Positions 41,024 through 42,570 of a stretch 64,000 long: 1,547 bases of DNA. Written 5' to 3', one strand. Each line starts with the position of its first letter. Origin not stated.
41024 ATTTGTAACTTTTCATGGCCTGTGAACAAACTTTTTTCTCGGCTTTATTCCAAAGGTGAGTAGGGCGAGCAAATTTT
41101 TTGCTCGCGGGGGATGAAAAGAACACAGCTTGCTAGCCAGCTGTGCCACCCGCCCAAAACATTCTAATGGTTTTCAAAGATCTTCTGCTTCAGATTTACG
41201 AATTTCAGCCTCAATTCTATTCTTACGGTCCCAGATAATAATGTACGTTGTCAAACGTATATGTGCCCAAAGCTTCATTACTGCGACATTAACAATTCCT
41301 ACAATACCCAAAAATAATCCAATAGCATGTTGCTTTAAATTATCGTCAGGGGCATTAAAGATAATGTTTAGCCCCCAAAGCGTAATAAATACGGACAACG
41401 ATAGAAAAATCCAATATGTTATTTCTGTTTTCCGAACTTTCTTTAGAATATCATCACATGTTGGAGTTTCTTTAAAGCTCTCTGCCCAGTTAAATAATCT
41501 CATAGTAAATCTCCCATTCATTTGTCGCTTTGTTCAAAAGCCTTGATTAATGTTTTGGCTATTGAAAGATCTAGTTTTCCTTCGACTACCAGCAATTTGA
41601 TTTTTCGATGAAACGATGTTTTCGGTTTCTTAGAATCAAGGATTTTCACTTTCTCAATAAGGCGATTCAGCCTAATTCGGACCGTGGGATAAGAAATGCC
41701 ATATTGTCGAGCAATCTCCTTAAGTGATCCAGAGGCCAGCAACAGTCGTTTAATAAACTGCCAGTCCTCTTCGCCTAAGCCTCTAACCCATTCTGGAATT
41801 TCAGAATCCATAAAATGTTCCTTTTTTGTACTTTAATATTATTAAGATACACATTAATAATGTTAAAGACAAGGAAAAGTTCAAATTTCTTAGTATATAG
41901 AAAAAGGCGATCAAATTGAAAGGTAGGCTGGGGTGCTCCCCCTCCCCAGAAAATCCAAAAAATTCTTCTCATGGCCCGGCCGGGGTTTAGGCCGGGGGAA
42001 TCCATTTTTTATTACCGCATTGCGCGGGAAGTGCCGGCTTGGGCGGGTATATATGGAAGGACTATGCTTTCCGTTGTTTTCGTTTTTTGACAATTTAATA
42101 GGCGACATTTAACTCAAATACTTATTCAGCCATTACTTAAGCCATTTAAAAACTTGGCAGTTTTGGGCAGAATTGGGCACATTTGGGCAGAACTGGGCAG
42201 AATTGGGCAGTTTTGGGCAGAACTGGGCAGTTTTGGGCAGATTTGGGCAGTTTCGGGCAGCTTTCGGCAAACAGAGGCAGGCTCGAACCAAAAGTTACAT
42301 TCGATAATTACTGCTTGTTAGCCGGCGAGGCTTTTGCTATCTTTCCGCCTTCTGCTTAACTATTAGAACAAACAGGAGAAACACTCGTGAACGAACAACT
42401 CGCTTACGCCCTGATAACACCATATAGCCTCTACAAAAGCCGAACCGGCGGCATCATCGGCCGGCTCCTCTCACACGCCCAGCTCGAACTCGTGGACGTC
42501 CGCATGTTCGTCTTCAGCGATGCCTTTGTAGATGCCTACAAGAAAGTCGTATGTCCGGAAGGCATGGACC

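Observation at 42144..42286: Helically phased 10-bp tandem array (about 14 copies of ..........) upstream of the double-NDK gene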

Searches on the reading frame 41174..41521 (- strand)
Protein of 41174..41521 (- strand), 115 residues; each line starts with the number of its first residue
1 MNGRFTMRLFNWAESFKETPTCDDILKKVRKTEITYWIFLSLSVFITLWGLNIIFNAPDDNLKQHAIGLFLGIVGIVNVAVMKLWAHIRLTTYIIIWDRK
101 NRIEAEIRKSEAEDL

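Call 11: search_protein_families(library=pfam, proteins=[window:41174-41521:-])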
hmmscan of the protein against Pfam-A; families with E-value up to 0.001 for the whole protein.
window:41174-41521:- (115 aa): 0 families

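Call 26: search_protein_families(library=phrogs, proteins=[window:41174-41521:-], max_evalue=0.01)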
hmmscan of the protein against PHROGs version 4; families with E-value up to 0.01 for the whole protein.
window:41174-41521:- (115 aa): 1 family
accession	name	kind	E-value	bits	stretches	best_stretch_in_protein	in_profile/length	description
phrog_23997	-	unknown function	0.0081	17.2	0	30-111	26-110/124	-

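Call 27: search_protein_families(library=ncbifam, proteins=[window:41174-41521:-], max_evalue=0.01)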
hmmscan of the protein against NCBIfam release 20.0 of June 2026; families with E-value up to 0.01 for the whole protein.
window:41174-41521:- (115 aa): 0 families

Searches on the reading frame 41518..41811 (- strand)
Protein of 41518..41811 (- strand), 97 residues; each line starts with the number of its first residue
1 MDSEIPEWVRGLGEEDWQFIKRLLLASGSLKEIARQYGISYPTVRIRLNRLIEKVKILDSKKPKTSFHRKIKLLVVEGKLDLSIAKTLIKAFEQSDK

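Call 10: find_encoding_contigs(protein=window:41518-41811:-, flank=6000, max_places=10)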
Protein window:41518-41811:- (97 aa): 9 contigs read that carry it; 5 places shown.
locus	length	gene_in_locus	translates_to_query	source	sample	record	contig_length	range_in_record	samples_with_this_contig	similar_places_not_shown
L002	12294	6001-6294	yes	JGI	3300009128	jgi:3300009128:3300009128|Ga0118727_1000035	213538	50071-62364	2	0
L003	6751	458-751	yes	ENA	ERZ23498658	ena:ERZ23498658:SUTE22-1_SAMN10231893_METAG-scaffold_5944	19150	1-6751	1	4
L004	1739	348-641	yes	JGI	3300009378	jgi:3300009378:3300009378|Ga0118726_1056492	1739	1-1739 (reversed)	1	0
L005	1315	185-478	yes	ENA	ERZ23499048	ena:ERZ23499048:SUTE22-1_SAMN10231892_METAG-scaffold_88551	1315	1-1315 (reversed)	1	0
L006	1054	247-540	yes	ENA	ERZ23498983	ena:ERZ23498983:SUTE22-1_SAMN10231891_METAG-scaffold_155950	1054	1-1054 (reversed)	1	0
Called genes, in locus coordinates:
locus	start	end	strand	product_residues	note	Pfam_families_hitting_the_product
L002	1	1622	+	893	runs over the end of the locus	PF00521:DNA_topoisoIV, PF03989:DNA_gyraseA_C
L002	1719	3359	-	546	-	PF16697:Yop-YscD_cpl, PF00498:FHA, PF01590:GAF, PF13185:GAF_2, PF13492:GAF_3, PF02518:HATPase_c, PF14501:HATPase_c_5 (weak)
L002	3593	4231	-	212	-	PF00753:Lactamase_B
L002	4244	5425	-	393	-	PF00334:NDK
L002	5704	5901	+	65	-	-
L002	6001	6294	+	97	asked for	PF09862:DUF2089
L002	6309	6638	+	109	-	-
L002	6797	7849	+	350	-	PF04041:Glyco_hydro_130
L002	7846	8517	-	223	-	PF01791:DeoC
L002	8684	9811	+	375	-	PF13439:Glyco_transf_4, PF13477:Glyco_trans_4_2, PF13579:Glyco_trans_4_4, PF20706:GT4-conflict, PF00534:Glycos_transf_1, PF13692:Glyco_trans_1_4, PF13524:Glyco_trans_1_2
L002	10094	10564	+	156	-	PF02381:MraZ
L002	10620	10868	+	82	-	-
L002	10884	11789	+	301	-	PF01795:Methyltransf_5, PF01728:FtsJ (weak), PF13649:Methyltransf_25 (weak), PF13847:Methyltransf_31 (weak)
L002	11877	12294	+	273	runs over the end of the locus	PF01476:LysM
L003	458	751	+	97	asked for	PF09862:DUF2089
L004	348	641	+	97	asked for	PF09862:DUF2089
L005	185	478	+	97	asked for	PF09862:DUF2089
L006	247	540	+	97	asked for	PF09862:DUF2089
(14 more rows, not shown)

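Call 11: search_protein_families(library=pfam, proteins=[window:41518-41811:-])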
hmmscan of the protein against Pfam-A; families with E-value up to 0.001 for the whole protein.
window:41518-41811:- (97 aa): 7 families
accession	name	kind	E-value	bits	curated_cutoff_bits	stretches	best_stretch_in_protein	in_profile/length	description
PF09862.15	DUF2089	-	3.4e-17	62.3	33.4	1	12-56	1-45/47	Domain of unknown function (DUF2089)-HTH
PF13542.12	HTH_Tnp_ISL3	-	6.4e-05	22.8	27.4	1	22-51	22-50/51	Helix-turn-helix domain of transposase family ISL3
PF04545.22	Sigma70_r4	-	0.00015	21.6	24.1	1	11-56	4-49/50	Sigma-70, region 4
PF13412.12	HTH_24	-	0.00038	20.4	21.9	1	29-54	19-44/48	Winged helix-turn-helix DNA-binding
PF13384.12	HTH_23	-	0.00047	20.3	24.6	1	23-50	13-40/50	Homeodomain-like domain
PF13518.12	HTH_28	-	0.00071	20.1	25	0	23-45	8-30/52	Helix-turn-helix domain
PF13556.12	HTH_30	-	0.00079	19.6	27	1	24-55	9-40/59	PucR C-terminal helix-turn-helix domain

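Call 26: search_protein_families(library=phrogs, proteins=[window:41518-41811:-], max_evalue=0.01)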
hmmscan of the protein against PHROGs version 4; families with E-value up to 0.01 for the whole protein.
window:41518-41811:- (97 aa): 6 families
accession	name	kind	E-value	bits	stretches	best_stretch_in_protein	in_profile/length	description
phrog_125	-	DNA, RNA and nucleotide metabolism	0.00032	21.3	1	13-92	165-244/254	DNA invertase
phrog_351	-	transcription regulation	0.00036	20.2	1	4-70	668-737/928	RNA polymerase sigma factor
phrog_11138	-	unknown function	0.00066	21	1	4-56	84-136/142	-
phrog_1740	-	transcription regulation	0.0018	17.9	1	29-76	186-234/567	RNA polymerase sigma factor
phrog_36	-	transcription regulation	0.0038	17.9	1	7-62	135-190/220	transcriptional regulator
phrog_1065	-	unknown function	0.007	17.3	1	30-51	109-130/192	-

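Call 27: search_protein_families(library=ncbifam, proteins=[window:41518-41811:-], max_evalue=0.01)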
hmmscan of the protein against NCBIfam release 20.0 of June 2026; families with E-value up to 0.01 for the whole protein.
window:41518-41811:- (97 aa): 4 families
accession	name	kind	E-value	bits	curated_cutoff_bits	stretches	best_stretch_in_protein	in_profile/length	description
TIGR02937.1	sigma70-ECF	superfamily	4.6e-07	29.6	42.9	1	5-56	111-162/165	sigma-70 family RNA polymerase sigma factor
NF047945.1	FimSynRegFimY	equivalog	0.00018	21.4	300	1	12-61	175-223/238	fimbria biosynthesis regulator FimY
NF033550.5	transpos_ISL3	equivalog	0.00068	18.8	180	1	18-61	78-121/370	ISL3 family transposase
NF040595.1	HTH_Cbp1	equivalog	0.0043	17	140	1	18-87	6-71/135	CRISPR DNA repeat-binding protein Cbp1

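Call 33: find_homologous_proteins(query=window:41518-41811:-, max_evalue=0.00001)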
Query window:41518-41811:- (97 aa): 1289 proteins with E <= 0.00001 among 1306 candidates; the best 120 are listed.
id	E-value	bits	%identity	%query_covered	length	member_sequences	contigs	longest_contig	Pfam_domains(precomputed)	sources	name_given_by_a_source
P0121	1.0e-54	200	100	100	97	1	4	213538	PF09862.16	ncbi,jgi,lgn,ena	-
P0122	1.0e-45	171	82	100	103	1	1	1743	PF09862.16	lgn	-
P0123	2.2e-45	170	81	98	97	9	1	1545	PF09862.16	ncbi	-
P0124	7.5e-45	169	78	100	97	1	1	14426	PF09862.16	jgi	jgi:hypothetical protein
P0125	1.5e-44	168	79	100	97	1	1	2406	PF09862.16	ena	-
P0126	1.6e-44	168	79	100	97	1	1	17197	PF09862.16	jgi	jgi:hypothetical protein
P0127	4.1e-44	166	80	98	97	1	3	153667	PF09862.16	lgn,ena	-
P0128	4.5e-44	166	76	100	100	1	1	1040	PF09862.16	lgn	-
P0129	5.6e-44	166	77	100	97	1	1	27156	PF09862.16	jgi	jgi:hypothetical protein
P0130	6.5e-44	166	78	100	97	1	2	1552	PF09862.16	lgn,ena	-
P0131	6.7e-44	166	78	100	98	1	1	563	PF09862.16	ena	-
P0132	8.0e-44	165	77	100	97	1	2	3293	PF13542.13,PF09862.16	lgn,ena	-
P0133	8.2e-44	165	77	100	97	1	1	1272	PF13542.13,PF09862.16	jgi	jgi:hypothetical protein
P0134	9.4e-44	165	79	98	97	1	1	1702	PF09862.16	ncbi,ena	-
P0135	1.2e-43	165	78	100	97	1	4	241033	PF09862.16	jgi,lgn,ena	-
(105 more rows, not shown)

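Call 34: find_encoding_contigs(protein=P0127, flank=3500, max_places=3)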
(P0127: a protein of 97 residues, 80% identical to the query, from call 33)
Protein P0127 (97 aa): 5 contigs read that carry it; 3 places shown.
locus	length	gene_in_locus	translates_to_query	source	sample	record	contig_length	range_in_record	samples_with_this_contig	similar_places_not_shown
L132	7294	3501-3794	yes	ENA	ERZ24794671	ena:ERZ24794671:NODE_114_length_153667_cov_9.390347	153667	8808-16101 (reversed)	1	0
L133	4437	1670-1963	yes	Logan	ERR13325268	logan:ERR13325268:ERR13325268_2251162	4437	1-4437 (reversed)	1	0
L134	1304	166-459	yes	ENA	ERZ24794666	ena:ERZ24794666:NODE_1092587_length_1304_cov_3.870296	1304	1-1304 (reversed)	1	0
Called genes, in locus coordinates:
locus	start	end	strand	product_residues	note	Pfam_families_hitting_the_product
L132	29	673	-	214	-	PF13893:RRM_5, PF00076:RRM_1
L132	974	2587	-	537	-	PF00512:HisKA (weak), PF02518:HATPase_c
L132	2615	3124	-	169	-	PF03975:CheD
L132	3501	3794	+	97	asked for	PF09862:DUF2089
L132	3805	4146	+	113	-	-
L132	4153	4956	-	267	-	PF01578:Cytochrom_C_asm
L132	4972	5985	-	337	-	PF05140:ResB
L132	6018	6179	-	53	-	-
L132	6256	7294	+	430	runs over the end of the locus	PF00515:TPR_1 (faint), PF07719:TPR_2 (faint), PF12895:ANAPC3 (faint), PF13174:TPR_6 (faint), PF13181:TPR_8 (faint), PF13414:TPR_11 (faint), PF13432:TPR_16 (weak), PF03118:RNA_pol_A_CTD, +7 more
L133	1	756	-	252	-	?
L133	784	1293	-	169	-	PF03975:CheD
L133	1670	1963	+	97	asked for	PF09862:DUF2089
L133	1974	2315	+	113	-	-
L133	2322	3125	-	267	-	PF01578:Cytochrom_C_asm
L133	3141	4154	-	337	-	PF05140:ResB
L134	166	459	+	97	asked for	PF09862:DUF2089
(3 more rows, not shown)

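Call 35: find_encoding_contigs(protein=P0124, flank=3500, max_places=2)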
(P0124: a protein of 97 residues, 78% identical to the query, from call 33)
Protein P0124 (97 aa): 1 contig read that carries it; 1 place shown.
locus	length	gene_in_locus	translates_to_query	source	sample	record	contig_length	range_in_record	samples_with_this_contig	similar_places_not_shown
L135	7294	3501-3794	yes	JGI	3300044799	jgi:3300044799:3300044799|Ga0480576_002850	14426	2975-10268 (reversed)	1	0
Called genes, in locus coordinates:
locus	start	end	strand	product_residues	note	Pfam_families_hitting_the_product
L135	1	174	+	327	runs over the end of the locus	PF01073:3Beta_HSD, PF01370:Epimerase, PF02719:Polysacc_synt_2, PF04321:RmlD_sub_bind, PF05368:NmrA, PF13460:NAD_binding_10, PF16363:GDP_Man_Dehyd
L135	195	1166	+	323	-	PF00480:ROK, PF01869:BcrAD_BadFG (faint)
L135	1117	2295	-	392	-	PF07690:MFS_1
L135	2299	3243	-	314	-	PF01259:SAICAR_synt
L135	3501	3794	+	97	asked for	PF09862:DUF2089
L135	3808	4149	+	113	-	-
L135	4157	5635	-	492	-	PF14691:Fer4_20, PF13738:Pyr_redox_3 (faint), PF01262:AlaDh_PNT_C (faint), PF01266:DAO (faint), PF07992:Pyr_redox_2, PF12831:FAD_oxidored (faint), PF13450:NAD_binding_8 (weak), PF00070:Pyr_redox (weak)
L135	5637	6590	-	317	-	PF10418:DHODB_Fe-S_bind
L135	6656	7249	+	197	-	PF18955:DUF5698, PF10035:DUF2179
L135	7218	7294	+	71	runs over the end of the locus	-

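Call 36: find_encoding_contigs(protein=P0135, flank=3500, max_places=3)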
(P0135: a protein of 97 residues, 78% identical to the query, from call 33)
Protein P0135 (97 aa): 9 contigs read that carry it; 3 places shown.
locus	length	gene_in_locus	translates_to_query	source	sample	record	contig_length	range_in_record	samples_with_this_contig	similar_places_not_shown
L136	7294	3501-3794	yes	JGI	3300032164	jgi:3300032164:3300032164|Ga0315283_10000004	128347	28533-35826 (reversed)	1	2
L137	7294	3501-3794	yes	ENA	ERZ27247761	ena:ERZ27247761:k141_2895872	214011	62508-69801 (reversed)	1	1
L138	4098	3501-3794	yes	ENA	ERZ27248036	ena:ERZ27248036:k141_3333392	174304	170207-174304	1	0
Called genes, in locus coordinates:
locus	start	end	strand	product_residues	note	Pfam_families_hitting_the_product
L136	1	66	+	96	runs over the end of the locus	PF13291:ACT_4 (weak), PF13740:ACT_6, PF01842:ACT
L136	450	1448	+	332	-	PF01515:PTA_PTB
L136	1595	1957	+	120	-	PF13298:LigD_N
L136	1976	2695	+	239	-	-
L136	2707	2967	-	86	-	PF10387:DUF2442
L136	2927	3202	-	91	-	PF13711:DUF4160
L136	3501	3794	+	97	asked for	PF09862:DUF2089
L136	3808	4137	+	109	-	-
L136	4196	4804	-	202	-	PF00702:Hydrolase, PF13419:HAD_2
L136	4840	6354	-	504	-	PF14691:Fer4_20, PF13738:Pyr_redox_3 (faint), PF07992:Pyr_redox_2, PF12831:FAD_oxidored (faint), PF13450:NAD_binding_8 (weak), PF00070:Pyr_redox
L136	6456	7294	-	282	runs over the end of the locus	PF10418:DHODB_Fe-S_bind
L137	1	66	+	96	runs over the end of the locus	PF13291:ACT_4 (weak), PF13740:ACT_6, PF01842:ACT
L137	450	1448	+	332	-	PF01515:PTA_PTB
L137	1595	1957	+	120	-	PF13298:LigD_N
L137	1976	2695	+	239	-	-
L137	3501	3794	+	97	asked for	PF09862:DUF2089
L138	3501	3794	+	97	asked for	PF09862:DUF2089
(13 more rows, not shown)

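Call 37: find_encoding_contigs(protein=P0126, flank=3500, max_places=2)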
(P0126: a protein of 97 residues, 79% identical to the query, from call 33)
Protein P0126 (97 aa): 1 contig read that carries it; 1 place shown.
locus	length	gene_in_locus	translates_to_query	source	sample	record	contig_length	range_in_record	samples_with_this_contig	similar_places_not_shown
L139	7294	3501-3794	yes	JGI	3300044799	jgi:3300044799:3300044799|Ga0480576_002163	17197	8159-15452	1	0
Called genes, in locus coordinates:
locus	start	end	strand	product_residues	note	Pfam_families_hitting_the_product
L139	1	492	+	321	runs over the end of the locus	PF00480:ROK, PF01869:BcrAD_BadFG (faint)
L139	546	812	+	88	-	-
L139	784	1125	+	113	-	PF05534:HicB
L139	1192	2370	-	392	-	PF07690:MFS_1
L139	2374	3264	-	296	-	PF01259:SAICAR_synt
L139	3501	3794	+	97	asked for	PF09862:DUF2089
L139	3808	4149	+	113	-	-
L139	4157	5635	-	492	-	PF14691:Fer4_20, PF13738:Pyr_redox_3 (faint), PF01262:AlaDh_PNT_C (faint), PF01266:DAO (faint), PF07992:Pyr_redox_2, PF12831:FAD_oxidored (faint), PF13450:NAD_binding_8 (weak), PF00070:Pyr_redox (weak)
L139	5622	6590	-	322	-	PF10418:DHODB_Fe-S_bind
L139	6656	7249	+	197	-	PF18955:DUF5698, PF10035:DUF2179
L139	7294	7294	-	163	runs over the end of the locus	PF00583:Acetyltransf_1, PF13673:Acetyltransf_10, PF13508:Acetyltransf_7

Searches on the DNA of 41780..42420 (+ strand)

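Call 28: search_rna_families(source=window, start=41780, end=42420, threshold=evalue, max_evalue=10)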
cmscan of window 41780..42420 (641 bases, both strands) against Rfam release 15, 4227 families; matches with E-value up to 10: 5.
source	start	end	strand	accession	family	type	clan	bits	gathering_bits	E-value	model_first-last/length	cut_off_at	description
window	41780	41882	+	RF02792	sRNA162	Gene; antisense;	-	23.5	78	0.061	56-190/190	5'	Archaeal Small RNA 162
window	41817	41965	+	RF02157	NPPA-AS1_2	Gene; lncRNA;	-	16.2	60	5.3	1-150/150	no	NPPA antisense RNA 1 conserved region 2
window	41968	42010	+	RF02784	SorX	Gene; sRNA;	-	14.8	46.6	1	1-73/73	no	Singlet oxygen resistance RNA X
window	41953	42031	+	RF01787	drz-agam-1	Gene; ribozyme;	-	13.7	37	8.1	1-82/82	no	drz-agam-1 ribozyme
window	41854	41944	+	RF02158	NPPA-AS1_3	Gene; lncRNA;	-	10.8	55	10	1-108/108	no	NPPA antisense RNA 1 conserved region 3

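Call 81: search_dna_similar(query=window:41812-42386:+, collection=plasmids, mode=distant, max_rows=8)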
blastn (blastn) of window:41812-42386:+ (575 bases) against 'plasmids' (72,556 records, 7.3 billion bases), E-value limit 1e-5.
No match.

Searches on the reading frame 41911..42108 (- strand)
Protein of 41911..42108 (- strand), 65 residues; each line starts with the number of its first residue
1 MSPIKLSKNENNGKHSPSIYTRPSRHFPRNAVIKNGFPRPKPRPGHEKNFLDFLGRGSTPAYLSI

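Call 54: find_encoding_contigs(protein=window:41911-42108:-, flank=1500, max_places=10)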
Protein window:41911-42108:- (65 aa): 1 contig read that carries it; 1 place shown.
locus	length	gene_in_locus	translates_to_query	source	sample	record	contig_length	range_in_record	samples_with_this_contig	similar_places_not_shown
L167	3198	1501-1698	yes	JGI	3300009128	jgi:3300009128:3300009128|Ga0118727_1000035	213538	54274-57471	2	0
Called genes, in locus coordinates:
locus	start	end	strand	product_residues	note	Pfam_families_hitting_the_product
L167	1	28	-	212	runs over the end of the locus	PF00753:Lactamase_B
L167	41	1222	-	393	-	PF00334:NDK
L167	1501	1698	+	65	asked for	-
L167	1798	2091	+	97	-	PF09862:DUF2089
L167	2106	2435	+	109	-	-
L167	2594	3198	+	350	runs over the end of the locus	PF04041:Glyco_hydro_130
